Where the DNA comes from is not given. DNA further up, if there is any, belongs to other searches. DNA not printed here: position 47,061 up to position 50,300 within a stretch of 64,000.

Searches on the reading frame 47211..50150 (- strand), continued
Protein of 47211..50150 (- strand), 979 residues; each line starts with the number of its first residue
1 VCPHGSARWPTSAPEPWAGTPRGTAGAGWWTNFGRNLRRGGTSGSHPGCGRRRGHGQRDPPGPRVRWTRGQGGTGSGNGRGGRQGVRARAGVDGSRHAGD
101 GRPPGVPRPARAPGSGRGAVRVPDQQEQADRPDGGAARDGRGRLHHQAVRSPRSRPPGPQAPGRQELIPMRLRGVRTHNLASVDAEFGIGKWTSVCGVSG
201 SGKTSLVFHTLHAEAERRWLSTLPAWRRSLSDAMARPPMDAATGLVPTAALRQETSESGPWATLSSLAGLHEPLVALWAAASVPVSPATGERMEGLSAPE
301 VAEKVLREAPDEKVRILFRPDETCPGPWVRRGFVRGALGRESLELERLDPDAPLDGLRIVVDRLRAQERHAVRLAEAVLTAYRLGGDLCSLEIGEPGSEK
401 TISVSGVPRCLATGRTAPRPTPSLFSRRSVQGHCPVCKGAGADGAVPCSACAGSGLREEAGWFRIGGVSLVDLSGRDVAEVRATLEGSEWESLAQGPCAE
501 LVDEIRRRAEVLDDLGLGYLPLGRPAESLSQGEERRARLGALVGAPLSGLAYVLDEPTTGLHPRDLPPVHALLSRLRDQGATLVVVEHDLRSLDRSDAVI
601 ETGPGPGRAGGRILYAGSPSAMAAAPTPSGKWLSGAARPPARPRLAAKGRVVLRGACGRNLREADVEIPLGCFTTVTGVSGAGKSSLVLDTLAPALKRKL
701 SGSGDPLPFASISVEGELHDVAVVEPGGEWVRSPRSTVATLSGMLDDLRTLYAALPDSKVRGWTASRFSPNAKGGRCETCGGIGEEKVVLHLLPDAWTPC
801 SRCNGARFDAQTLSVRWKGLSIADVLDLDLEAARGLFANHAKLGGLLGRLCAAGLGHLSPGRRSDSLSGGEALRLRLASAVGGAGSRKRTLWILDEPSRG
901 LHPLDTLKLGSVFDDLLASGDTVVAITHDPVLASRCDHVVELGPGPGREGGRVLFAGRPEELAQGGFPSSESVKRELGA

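Call 53: find_homologous_proteins(query=window:47211-49643:-, max_evalue=1e-30)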
Query window:47211-49643:- (810 aa): 7690 proteins with E <= 1e-30 among 8000 candidates; the best 120 are listed.
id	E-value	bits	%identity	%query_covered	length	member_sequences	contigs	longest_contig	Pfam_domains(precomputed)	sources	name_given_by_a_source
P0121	0.0e+0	1776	99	100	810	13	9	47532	PF00005.34,PF20703.4,PF00684.26,PF13191.13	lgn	-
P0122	0.0e+0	1660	91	100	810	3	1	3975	PF00005.34,PF20703.4,PF00684.26,PF13304.13,PF13191.13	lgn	-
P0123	0.0e+0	1628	90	100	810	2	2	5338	PF00005.34,PF20703.4,PF00684.26,PF13191.13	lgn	-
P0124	0.0e+0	1358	75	100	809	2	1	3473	PF00005.34,PF20703.4,PF00684.26,PF13304.13,PF13191.13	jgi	-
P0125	0.0e+0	1355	74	100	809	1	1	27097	PF00005.34,PF20703.4,PF13191.13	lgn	-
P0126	0.0e+0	1328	75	100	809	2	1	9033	PF17760.7,PF00005.34,PF20703.4,PF13304.13,PF13191.13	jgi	jgi:excinuclease ABC subunit A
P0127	0.0e+0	1327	74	100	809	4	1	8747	PF00005.34,PF20703.4,PF00684.26,PF13304.13,PF13191.13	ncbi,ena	ncbi:MAG: hypothetical protein AAB214_20740 [Fibrobacterota bacterium]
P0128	0.0e+0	1322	75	100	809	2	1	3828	PF00005.34,PF20703.4,PF13191.13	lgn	-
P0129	0.0e+0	1304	74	100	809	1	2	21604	PF17760.7,PF00005.34,PF13304.13,PF13191.13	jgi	jgi:excinuclease ABC subunit A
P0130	0.0e+0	1282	72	100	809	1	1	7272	PF00005.34,PF13555.13,PF20703.4,PF13304.13,PF13191.13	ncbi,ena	-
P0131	0.0e+0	1231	71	99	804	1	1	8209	PF17760.7,PF00005.34,PF20703.4,PF13304.13,PF13191.13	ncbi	-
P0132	0.0e+0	1177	73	91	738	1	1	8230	PF00005.34,PF13304.13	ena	-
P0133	0.0e+0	1067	63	100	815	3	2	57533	PF17760.7,PF00005.34,PF13555.13,PF20703.4,PF13304.13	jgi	jgi:excinuclease ABC subunit A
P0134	0.0e+0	1063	63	100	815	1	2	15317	PF17760.7,PF00005.34,PF13555.13,PF20703.4,PF13304.13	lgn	-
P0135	0.0e+0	1050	62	100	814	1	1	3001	PF00005.34,PF20703.4,PF13481.13,PF13304.13,PF13191.13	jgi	jgi:excinuclease ABC subunit A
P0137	0.0e+0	1031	62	100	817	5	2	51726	PF17760.7,PF00005.34,PF13555.13,PF20703.4,PF13481.13,PF13304.13,PF13191.13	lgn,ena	-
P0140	0.0e+0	1024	61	100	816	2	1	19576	PF17760.7,PF00005.34,PF13555.13,PF20703.4,PF13481.13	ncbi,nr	ncbi:MAG TPA: hypothetical protein VN931_09650 [Fibrobacteria bacterium]|nr:hypothetical protein [Fi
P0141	0.0e+0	1013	61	100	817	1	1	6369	PF17760.7,PF00005.34,PF13555.13,PF20703.4,PF13481.13,PF13304.13,PF13191.13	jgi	-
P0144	7.4e-296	1002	60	100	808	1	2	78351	PF17760.7,PF00005.34,PF13555.13,PF20703.4,PF13304.13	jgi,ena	jgi:excinuclease ABC subunit A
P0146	2.0e-291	987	60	100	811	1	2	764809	PF17760.7,PF00005.34,PF13555.13,PF20703.4,PF00684.26,PF13481.13,PF13304.13,PF13191.13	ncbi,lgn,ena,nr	ncbi:MAG: hypothetical protein IPN71_04715 [Fibrobacteres bacterium]|nr:hypothetical protein [Fibrob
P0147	6.7e-290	982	60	100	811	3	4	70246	PF17760.7,PF00005.34,PF20703.4,PF00684.26,PF13304.13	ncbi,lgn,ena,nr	ncbi:MAG TPA: hypothetical protein PKO15_13350 [Fibrobacteria bacterium]|nr:hypothetical protein [Fi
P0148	3.2e-285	967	58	100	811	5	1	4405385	PF17760.7,PF00005.34,PF13555.13,PF20703.4,PF00684.26,PF13304.13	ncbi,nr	ncbi:MAG: hypothetical protein IPO40_14455 [Fibrobacteres bacterium]|nr:hypothetical protein [Fibrob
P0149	2.7e-281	954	62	93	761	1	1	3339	PF17760.7,PF00005.34,PF13304.13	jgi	-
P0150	5.4e-276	936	58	100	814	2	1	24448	PF17760.7,PF00005.34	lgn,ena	-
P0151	8.9e-273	926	56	100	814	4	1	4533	PF17760.7,PF00005.34,PF13481.13,PF13191.13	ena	-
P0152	5.0e-271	920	57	100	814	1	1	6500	PF17760.7,PF00005.34,PF13304.13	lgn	-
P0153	4.5e-269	913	55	100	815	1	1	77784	PF17760.7,PF00005.34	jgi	-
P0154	7.2e-269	913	56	100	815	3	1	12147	PF17760.7,PF00005.34,PF20703.4,PF13304.13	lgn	-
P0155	2.2e-268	911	56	100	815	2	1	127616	PF17760.7,PF00005.34,PF20703.4,PF13304.13,PF13191.13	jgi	jgi:excinuclease ABC subunit A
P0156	3.1e-267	907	56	100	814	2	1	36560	PF17760.7,PF00005.34,PF20703.4,PF13304.13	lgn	-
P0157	9.8e-267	906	56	100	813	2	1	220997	PF17760.7,PF00005.34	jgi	-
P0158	1.2e-266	905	56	100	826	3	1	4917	PF17760.7,PF00005.34,PF20703.4,PF13304.13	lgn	-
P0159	2.0e-265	901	55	100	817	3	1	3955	PF17760.7,PF00005.34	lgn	-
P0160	3.2e-265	901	55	100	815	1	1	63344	PF17760.7,PF00005.34,PF20703.4,PF13191.13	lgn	-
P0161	5.5e-265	900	54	100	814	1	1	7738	PF17760.7,PF00005.34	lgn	-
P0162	9.1e-261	886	55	100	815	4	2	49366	PF17760.7,PF00005.34,PF20703.4,PF13304.13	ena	-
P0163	1.6e-257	875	54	100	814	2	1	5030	PF17760.7,PF00005.34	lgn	-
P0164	4.8e-250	850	54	100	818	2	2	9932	PF17760.7,PF00005.34,PF13304.13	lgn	-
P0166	1.5e-241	822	59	85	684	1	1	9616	PF17760.7,PF00005.34,PF00684.26,PF13304.13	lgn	-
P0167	5.4e-225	768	37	98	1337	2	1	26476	PF17760.7,PF06745.20,PF13555.13,PF13671.13,PF13401.13,PF03193.23,PF20703.4,PF13238.13,PF00684.26,PF13304.13,PF13191.13,PF01583.27,PF14258.13,PF00005.34,PF13175.13,PF13476.13,PF05729.19,PF02463.26,PF13481.13,PF20720.4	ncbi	-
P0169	7.8e-221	754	35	98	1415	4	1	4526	PF17760.7,PF13173.13,PF06745.20,PF01443.25,PF13555.13,PF13671.13,PF13401.13,PF03193.23,PF20703.4,PF13238.13,PF00684.26,PF13304.13,PF00931.29,PF13191.13,PF14258.13,PF00005.34,PF13175.13,PF13476.13,PF05729.19,PF02463.26,PF25199.2,PF13481.13,PF20720.4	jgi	jgi:excinuclease ABC subunit A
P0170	1.6e-217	743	42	61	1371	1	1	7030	PF17760.7,PF17755.7,PF13555.13,PF13671.13,PF13401.13,PF03193.23,PF20703.4,PF00684.26,PF13304.13,PF13191.13,PF14258.13,PF00005.34,PF13476.13,PF05729.19,PF02463.26,PF13481.13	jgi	jgi:excinuclease ABC subunit A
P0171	5.9e-216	738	38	100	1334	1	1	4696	PF17760.7,PF06745.20,PF13555.13,PF13671.13,PF13401.13,PF03193.23,PF20703.4,PF13238.13,PF00684.26,PF13304.13,PF13191.13,PF00005.34,PF13476.13,PF05729.19,PF02463.26,PF25199.2,PF13481.13,PF20720.4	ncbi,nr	ncbi:MAG TPA: excinuclease ABC subunit A, partial [Myxococcaceae bacterium]|nr:excinuclease ABC subu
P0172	4.2e-213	728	35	98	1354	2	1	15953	PF17760.7,PF00005.34,PF13175.13,PF13476.13,PF13555.13,PF03193.23,PF20703.4,PF02463.26,PF00684.26,PF13304.13,PF13191.13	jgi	jgi:excinuclease ABC subunit A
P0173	2.5e-211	722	34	100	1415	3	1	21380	PF17760.7,PF06745.20,PF13555.13,PF13671.13,PF13401.13,PF03193.23,PF20703.4,PF00684.26,PF13304.13,PF13191.13,PF02492.26,PF00005.34,PF05729.19,PF02463.26,PF25199.2,PF13481.13,PF20720.4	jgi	jgi:excinuclease ABC subunit A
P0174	4.7e-207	708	37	99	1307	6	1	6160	PF17760.7,PF13173.13,PF03266.22,PF01443.25,PF13555.13,PF13671.13,PF13401.13,PF03193.23,PF20703.4,PF13238.13,PF13304.13,PF13191.13,PF02492.26,PF00005.34,PF13476.13,PF05729.19,PF13521.13,PF02463.26,PF25199.2,PF13481.13,PF20720.4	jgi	jgi:excinuclease ABC subunit A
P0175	3.2e-206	706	38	98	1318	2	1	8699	PF17760.7,PF06745.20,PF01443.25,PF13555.13,PF13671.13,PF13401.13,PF03193.23,PF20703.4,PF13238.13,PF00684.26,PF13304.13,PF13191.13,PF00005.34,PF05729.19,PF02463.26,PF25199.2,PF13481.13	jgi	jgi:excinuclease ABC subunit A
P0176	1.3e-205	703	36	95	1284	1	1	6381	PF17760.7,PF13173.13,PF06745.20,PF13671.13,PF13401.13,PF03193.23,PF13238.13,PF00684.26,PF00931.29,PF13191.13,PF02492.26,PF13175.13,PF13476.13,PF05729.19,PF02463.26,PF25199.2,PF13481.13,PF03266.22,PF01443.25,PF13555.13,PF20703.4,PF13304.13,PF01583.27,PF25201.1,PF00005.34,PF03308.23,PF20720.4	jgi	jgi:excinuclease ABC subunit A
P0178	1.9e-203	696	35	97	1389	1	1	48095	PF17760.7,PF06745.20,PF01443.25,PF13558.13,PF13555.13,PF13671.13,PF13401.13,PF03193.23,PF20703.4,PF13238.13,PF00684.26,PF13304.13,PF13191.13,PF01583.27,PF14258.13,PF00005.34,PF13175.13,PF13476.13,PF05729.19,PF02463.26,PF13481.13,PF20720.4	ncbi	ncbi:MAG: excinuclease ABC subunit A, partial [Steroidobacterales bacterium]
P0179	3.1e-203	696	35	98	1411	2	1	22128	PF17760.7,PF01443.25,PF13555.13,PF13671.13,PF13401.13,PF03193.23,PF20703.4,PF00684.26,PF13304.13,PF13191.13,PF00005.34,PF13175.13,PF13476.13,PF05729.19,PF02463.26,PF13481.13,PF20720.4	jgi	jgi:excinuclease ABC subunit A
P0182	1.7e-201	690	36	98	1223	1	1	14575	PF17760.7,PF06745.20,PF13555.13,PF13671.13,PF13401.13,PF03193.23,PF20703.4,PF00684.26,PF13304.13,PF13191.13,PF00005.34,PF13476.13,PF02463.26,PF13481.13,PF20720.4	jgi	jgi:excinuclease ABC subunit A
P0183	2.5e-200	686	37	98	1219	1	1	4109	PF17760.7,PF13173.13,PF06745.20,PF13671.13,PF13401.13,PF03193.23,PF13238.13,PF00684.26,PF00931.29,PF13191.13,PF02492.26,PF13175.13,PF13476.13,PF05729.19,PF09848.16,PF02463.26,PF25199.2,PF13481.13,PF03266.22,PF01443.25,PF13555.13,PF20703.4,PF13304.13,PF01583.27,PF00005.34,PF03308.23,PF20720.4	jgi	jgi:excinuclease ABC subunit A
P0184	1.2e-199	684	-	-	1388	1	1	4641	PF17760.7,PF13173.13,PF06745.20,PF13671.13,PF13401.13,PF03193.23,PF13238.13,PF00684.26,PF00931.29,PF13191.13,PF13175.13,PF13476.13,PF05729.19,PF02463.26,PF25199.2,PF13481.13,PF17755.7,PF01443.25,PF13555.13,PF20703.4,PF13304.13,PF01583.27,PF00005.34,PF20720.4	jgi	jgi:excinuclease ABC subunit A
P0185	3.8e-197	676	44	66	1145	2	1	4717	PF17760.7,PF12399.15,PF00005.34,PF13555.13,PF20703.4,PF02463.26,PF13304.13,PF13191.13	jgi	jgi:excinuclease ABC subunit A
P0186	1.7e-196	673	33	98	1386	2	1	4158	PF17760.7,PF13173.13,PF06745.20,PF01443.25,PF13555.13,PF13671.13,PF13401.13,PF03193.23,PF20703.4,PF13238.13,PF00684.26,PF13304.13,PF13191.13,PF01583.27,PF00005.34,PF13175.13,PF13476.13,PF05729.19,PF02463.26,PF25199.2,PF13481.13,PF20720.4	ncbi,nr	ncbi:MAG TPA: excinuclease ABC subunit A, partial [Burkholderiales bacterium]|nr:excinuclease ABC su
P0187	7.6e-194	665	36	98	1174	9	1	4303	PF17760.7,PF13173.13,PF06745.20,PF13671.13,PF13401.13,PF03193.23,PF13238.13,PF00684.26,PF00931.29,PF13191.13,PF02492.26,PF13175.13,PF13476.13,PF05729.19,PF09848.16,PF02463.26,PF25199.2,PF13481.13,PF03266.22,PF01443.25,PF13555.13,PF20703.4,PF13304.13,PF01583.27,PF00005.34,PF03308.23,PF20720.4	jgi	jgi:excinuclease ABC subunit A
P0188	1.3e-193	664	-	-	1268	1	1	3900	PF17760.7,PF17755.7,PF14258.13,PF00005.34,PF13555.13,PF02463.26,PF00684.26,PF13481.13,PF13304.13,PF13191.13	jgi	jgi:excinuclease ABC subunit A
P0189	1.6e-192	660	35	98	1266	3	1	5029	PF17760.7,PF01443.25,PF13555.13,PF13671.13,PF13401.13,PF03193.23,PF20703.4,PF13238.13,PF00684.26,PF13304.13,PF13191.13,PF00005.34,PF13476.13,PF05729.19,PF02463.26,PF25199.2,PF13481.13,PF20720.4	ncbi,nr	ncbi:MAG TPA: hypothetical protein VHZ95_18170 [Polyangiales bacterium]|nr:hypothetical protein [Pol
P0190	2.6e-192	659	44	69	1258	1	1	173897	PF17760.7,PF13173.13,PF06745.20,PF13671.13,PF13401.13,PF03193.23,PF13238.13,PF00684.26,PF00931.29,PF13191.13,PF02492.26,PF13476.13,PF05729.19,PF02463.26,PF25199.2,PF13481.13,PF03266.22,PF01443.25,PF13555.13,PF20703.4,PF13304.13,PF01583.27,PF00005.34,PF03308.23,PF20720.4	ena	-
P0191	5.0e-191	655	37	97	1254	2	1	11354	PF17760.7,PF06745.20,PF13555.13,PF13671.13,PF13401.13,PF03193.23,PF20703.4,PF13238.13,PF00154.28,PF00684.26,PF13304.13,PF00931.29,PF13191.13,PF00005.34,PF13476.13,PF05729.19,PF02463.26,PF25199.2,PF13481.13,PF20720.4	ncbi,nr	ncbi:MAG: excinuclease ABC subunit A, partial [Polyangiaceae bacterium]|nr:excinuclease ABC subunit 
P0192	5.1e-191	655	-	-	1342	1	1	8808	PF17760.7,PF13173.13,PF06745.20,PF17755.7,PF01443.25,PF13555.13,PF13671.13,PF13401.13,PF03193.23,PF13238.13,PF00684.26,PF13304.13,PF00931.29,PF13191.13,PF01583.27,PF00005.34,PF13175.13,PF13476.13,PF05729.19,PF02463.26,PF25199.2,PF13481.13,PF20720.4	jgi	jgi:excinuclease ABC subunit A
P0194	8.3e-189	648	34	97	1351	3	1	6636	PF17760.7,PF13173.13,PF06745.20,PF13671.13,PF13401.13,PF03193.23,PF13238.13,PF00684.26,PF00931.29,PF13191.13,PF02492.26,PF13175.13,PF13476.13,PF05729.19,PF09848.16,PF02463.26,PF25199.2,PF13481.13,PF01443.25,PF13555.13,PF20703.4,PF13304.13,PF01583.27,PF00005.34,PF20720.4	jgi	jgi:excinuclease ABC subunit A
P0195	1.3e-188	647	34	98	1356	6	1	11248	PF17760.7,PF13173.13,PF06745.20,PF13671.13,PF13401.13,PF03193.23,PF13238.13,PF00684.26,PF00931.29,PF13191.13,PF13175.13,PF13476.13,PF05729.19,PF09848.16,PF02463.26,PF25199.2,PF13481.13,PF01443.25,PF13555.13,PF20703.4,PF13304.13,PF01583.27,PF00005.34,PF20720.4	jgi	jgi:excinuclease ABC subunit A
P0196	1.9e-188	647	37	97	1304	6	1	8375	PF17760.7,PF13173.13,PF06745.20,PF13555.13,PF13671.13,PF13401.13,PF03193.23,PF20703.4,PF13238.13,PF00684.26,PF13304.13,PF13191.13,PF02492.26,PF00005.34,PF05729.19,PF02463.26,PF25199.2,PF13481.13,PF20720.4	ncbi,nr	ncbi:MAG TPA: excinuclease ABC subunit A [Polyangiaceae bacterium]|nr:excinuclease ABC subunit A [Po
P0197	2.4e-187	643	32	100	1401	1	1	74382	PF17760.7,PF13555.13,PF13671.13,PF03193.23,PF20703.4,PF00684.26,PF13304.13,PF13191.13,PF00005.34,PF13175.13,PF02463.26,PF13481.13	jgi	jgi:excinuclease ABC subunit A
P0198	2.4e-185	636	42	64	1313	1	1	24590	PF17760.7,PF17755.7,PF01443.25,PF13555.13,PF13671.13,PF13401.13,PF03193.23,PF20703.4,PF13238.13,PF00684.26,PF13304.13,PF13191.13,PF01583.27,PF14258.13,PF00005.34,PF05729.19,PF02463.26,PF13481.13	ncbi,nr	ncbi:MAG: excinuclease ABC subunit UvrA [Candidatus Riflebacteria bacterium]|nr:excinuclease ABC sub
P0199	1.9e-184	634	37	98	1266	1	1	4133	PF17760.7,PF06745.20,PF13555.13,PF13671.13,PF13401.13,PF03193.23,PF20703.4,PF13238.13,PF00684.26,PF13304.13,PF13191.13,PF02492.26,PF14258.13,PF00005.34,PF13476.13,PF05729.19,PF02463.26,PF25199.2,PF13481.13,PF20720.4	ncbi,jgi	jgi:excinuclease ABC subunit A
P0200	2.2e-183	630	36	97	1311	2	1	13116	PF17760.7,PF13555.13,PF13671.13,PF13401.13,PF03193.23,PF20703.4,PF13238.13,PF10443.16,PF01637.25,PF13304.13,PF13191.13,PF02492.26,PF12399.15,PF00005.34,PF13175.13,PF13476.13,PF05729.19,PF00910.29,PF02463.26,PF25199.2,PF13481.13,PF20720.4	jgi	jgi:excinuclease ABC subunit A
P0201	2.7e-183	630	34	97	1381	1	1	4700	PF17760.7,PF13173.13,PF06745.20,PF01443.25,PF13555.13,PF13671.13,PF13401.13,PF03193.23,PF20703.4,PF13238.13,PF13304.13,PF13191.13,PF01583.27,PF02492.26,PF00005.34,PF13175.13,PF13476.13,PF05729.19,PF02463.26,PF25199.2,PF13481.13,PF20720.4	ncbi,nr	ncbi:MAG TPA: hypothetical protein VFK87_08425 [Steroidobacteraceae bacterium]|nr:hypothetical prote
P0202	5.1e-182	625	32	92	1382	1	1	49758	PF17760.7,PF06745.20,PF01443.25,PF13555.13,PF13671.13,PF13401.13,PF03193.23,PF20703.4,PF00684.26,PF13304.13,PF13191.13,PF02492.26,PF25201.1,PF00005.34,PF13476.13,PF05729.19,PF09848.16,PF02463.26,PF25199.2,PF13481.13,PF20720.4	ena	-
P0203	1.2e-180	621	36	99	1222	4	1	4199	PF17760.7,PF06745.20,PF01443.25,PF13555.13,PF13671.13,PF13401.13,PF03193.23,PF20703.4,PF13238.13,PF00684.26,PF13304.13,PF13191.13,PF02492.26,PF00005.34,PF13476.13,PF05729.19,PF02463.26,PF25199.2,PF13481.13,PF20720.4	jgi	jgi:excinuclease ABC subunit A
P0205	4.8e-178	612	37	99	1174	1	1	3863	PF17760.7,PF01443.25,PF13555.13,PF13671.13,PF13401.13,PF03193.23,PF20703.4,PF00684.26,PF13304.13,PF13191.13,PF02492.26,PF00005.34,PF05729.19,PF02463.26,PF25199.2,PF13481.13,PF20720.4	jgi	-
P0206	2.2e-177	610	34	98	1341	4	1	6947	PF17760.7,PF13173.13,PF06745.20,PF13604.13,PF13671.13,PF13401.13,PF03193.23,PF13238.13,PF00931.29,PF13191.13,PF02492.26,PF13175.13,PF13476.13,PF05729.19,PF09848.16,PF02463.26,PF25199.2,PF13481.13,PF01443.25,PF13555.13,PF20703.4,PF13304.13,PF01583.27,PF00005.34,PF20720.4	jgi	jgi:excinuclease ABC subunit A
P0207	4.8e-176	606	43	100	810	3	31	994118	PF00005.34,PF13555.13,PF20703.4,PF00684.26,PF13304.13,PF13191.13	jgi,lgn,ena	-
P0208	1.3e-175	604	-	-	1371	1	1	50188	PF17760.7,PF13173.13,PF06745.20,PF13671.13,PF13401.13,PF03193.23,PF13238.13,PF00684.26,PF00931.29,PF13191.13,PF13175.13,PF13476.13,PF05729.19,PF09848.16,PF02463.26,PF25199.2,PF13481.13,PF01443.25,PF13555.13,PF20703.4,PF13304.13,PF01583.27,PF00005.34,PF20720.4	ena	-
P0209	1.3e-174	601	34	98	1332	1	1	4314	PF17760.7,PF13173.13,PF06745.20,PF01443.25,PF13555.13,PF13671.13,PF13401.13,PF03193.23,PF20703.4,PF13238.13,PF00684.26,PF13304.13,PF13191.13,PF01583.27,PF00005.34,PF13175.13,PF13476.13,PF05729.19,PF09848.16,PF02463.26,PF25199.2,PF13481.13,PF20720.4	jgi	-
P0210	5.5e-174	599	43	64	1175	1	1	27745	PF17760.7,PF17755.7,PF00005.34,PF13175.13,PF13555.13,PF20703.4,PF02463.26,PF13304.13,PF13191.13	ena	-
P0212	6.1e-173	595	36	99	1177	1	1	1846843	PF17760.7,PF06745.20,PF13555.13,PF13671.13,PF13401.13,PF03193.23,PF20703.4,PF00684.26,PF13304.13,PF13191.13,PF02492.26,PF00005.34,PF13476.13,PF05729.19,PF02463.26,PF25199.2,PF13481.13,PF20720.4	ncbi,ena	-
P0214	5.7e-171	589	36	99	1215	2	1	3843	PF17760.7,PF06745.20,PF13555.13,PF13671.13,PF13401.13,PF03193.23,PF20703.4,PF13238.13,PF00684.26,PF13304.13,PF13191.13,PF00005.34,PF13476.13,PF05729.19,PF02463.26,PF25199.2,PF13481.13,PF20720.4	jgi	jgi:excinuclease ABC subunit A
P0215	2.8e-170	587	37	97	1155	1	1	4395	PF17760.7,PF13173.13,PF06745.20,PF03266.22,PF13555.13,PF13671.13,PF13401.13,PF03193.23,PF20703.4,PF13238.13,PF00684.26,PF13304.13,PF13191.13,PF02492.26,PF00005.34,PF13476.13,PF05729.19,PF02463.26,PF25199.2,PF13481.13,PF20720.4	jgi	jgi:excinuclease ABC subunit A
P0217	7.1e-170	585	36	100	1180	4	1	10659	PF17760.7,PF06745.20,PF13555.13,PF13671.13,PF13401.13,PF03193.23,PF20703.4,PF13238.13,PF00684.26,PF13304.13,PF13191.13,PF02492.26,PF00005.34,PF13476.13,PF05729.19,PF02463.26,PF25199.2,PF13481.13,PF20720.4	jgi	jgi:excinuclease ABC subunit A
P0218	1.5e-169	584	41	71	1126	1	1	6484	PF17760.7,PF00005.34,PF13555.13,PF13401.13,PF03193.23,PF20703.4,PF02463.26,PF00684.26,PF13304.13,PF13191.13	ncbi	ncbi:MAG TPA: excinuclease ABC subunit A, partial [Archangium sp.]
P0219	1.6e-169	584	-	-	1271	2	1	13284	PF17760.7,PF17755.7,PF00005.34,PF13476.13,PF13555.13,PF20703.4,PF02463.26,PF00684.26,PF13481.13,PF13304.13,PF13191.13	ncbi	-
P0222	1.6e-167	578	42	64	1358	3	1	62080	PF17760.7,PF17755.7,PF00005.34,PF13555.13,PF13671.13,PF13401.13,PF03193.23,PF20703.4,PF02463.26,PF13481.13,PF13191.13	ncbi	ncbi:MAG: excinuclease ABC subunit UvrA, partial [Planctomycetia bacterium]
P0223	2.0e-167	577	45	66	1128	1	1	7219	PF17760.7,PF17755.7,PF00005.34,PF13555.13,PF13671.13,PF03193.23,PF20703.4,PF02463.26,PF13481.13,PF13304.13,PF13191.13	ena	-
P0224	4.5e-167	576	-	-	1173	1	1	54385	PF17760.7,PF06745.20,PF13555.13,PF13671.13,PF13401.13,PF03193.23,PF20703.4,PF13238.13,PF00684.26,PF13304.13,PF13191.13,PF14258.13,PF00005.34,PF13476.13,PF05729.19,PF02463.26,PF13481.13,PF20720.4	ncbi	ncbi:MAG TPA: excinuclease ABC subunit A, partial [Polyangiales bacterium]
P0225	2.5e-166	574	35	100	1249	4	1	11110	PF17760.7,PF06745.20,PF13555.13,PF13671.13,PF13401.13,PF03193.23,PF20703.4,PF13238.13,PF13304.13,PF13191.13,PF14258.13,PF00005.34,PF13476.13,PF05729.19,PF02463.26,PF25199.2,PF13481.13,PF20720.4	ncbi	-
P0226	7.8e-165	569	44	100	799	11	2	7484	PF17760.7,PF00005.34,PF13555.13,PF20703.4,PF13304.13,PF13191.13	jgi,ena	-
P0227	8.9e-165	568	38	65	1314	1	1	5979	PF17760.7,PF17755.7,PF13555.13,PF13401.13,PF03193.23,PF20703.4,PF13304.13,PF13191.13,PF00005.34,PF13175.13,PF02463.26,PF13481.13,PF20720.4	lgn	-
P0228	3.4e-164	567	43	64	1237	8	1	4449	PF17760.7,PF17755.7,PF00005.34,PF13555.13,PF03193.23,PF20703.4,PF02463.26,PF13481.13,PF13191.13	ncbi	ncbi:MAG: excinuclease ABC subunit UvrA, partial [Planctomycetia bacterium]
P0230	5.2e-163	563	41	64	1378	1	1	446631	PF17760.7,PF17755.7,PF13555.13,PF03193.23,PF20703.4,PF13304.13,PF13191.13,PF00005.34,PF13175.13,PF13476.13,PF02463.26,PF13481.13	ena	-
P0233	1.4e-161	558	44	64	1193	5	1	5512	PF17760.7,PF17755.7,PF00005.34,PF13555.13,PF13671.13,PF13401.13,PF03193.23,PF20703.4,PF02463.26,PF13481.13,PF13191.13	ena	-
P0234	4.1e-161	556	42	65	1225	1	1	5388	PF17760.7,PF06745.20,PF13555.13,PF13671.13,PF13401.13,PF03193.23,PF20703.4,PF01637.25,PF13304.13,PF13191.13,PF00005.34,PF13476.13,PF02463.26,PF13481.13,PF20720.4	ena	-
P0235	6.6e-161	556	-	-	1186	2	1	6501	PF17760.7,PF17755.7,PF00005.34,PF13555.13,PF20703.4,PF02463.26,PF13304.13,PF13191.13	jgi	jgi:excinuclease ABC subunit A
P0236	2.3e-160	554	-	-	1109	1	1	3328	PF17760.7,PF17755.7,PF00005.34,PF13175.13,PF13555.13,PF03193.23,PF20703.4,PF02463.26,PF13304.13,PF13191.13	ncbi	ncbi:MAG: excinuclease ABC subunit UvrA, partial [Pirellulales bacterium]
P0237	1.5e-159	551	34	98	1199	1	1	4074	PF17760.7,PF00005.34,PF13476.13,PF13555.13,PF13401.13,PF02463.26,PF00684.26,PF13304.13,PF20720.4,PF13191.13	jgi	jgi:excinuclease ABC subunit A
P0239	4.5e-159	550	42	64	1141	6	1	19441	PF17760.7,PF06745.20,PF17755.7,PF13555.13,PF13401.13,PF03193.23,PF20703.4,PF13304.13,PF13191.13,PF00005.34,PF02463.26,PF13481.13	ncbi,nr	ncbi:MAG TPA: excinuclease ABC subunit UvrA, partial [Planctomycetota bacterium]|nr:excinuclease ABC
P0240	6.7e-159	549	-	-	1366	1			PF17760.7,PF06745.20,PF17755.7,PF01443.25,PF13555.13,PF13671.13,PF13401.13,PF03193.23,PF20703.4,PF13238.13,PF13304.13,PF13191.13,PF00005.34,PF13476.13,PF05729.19,PF02463.26,PF13481.13,PF20720.4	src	-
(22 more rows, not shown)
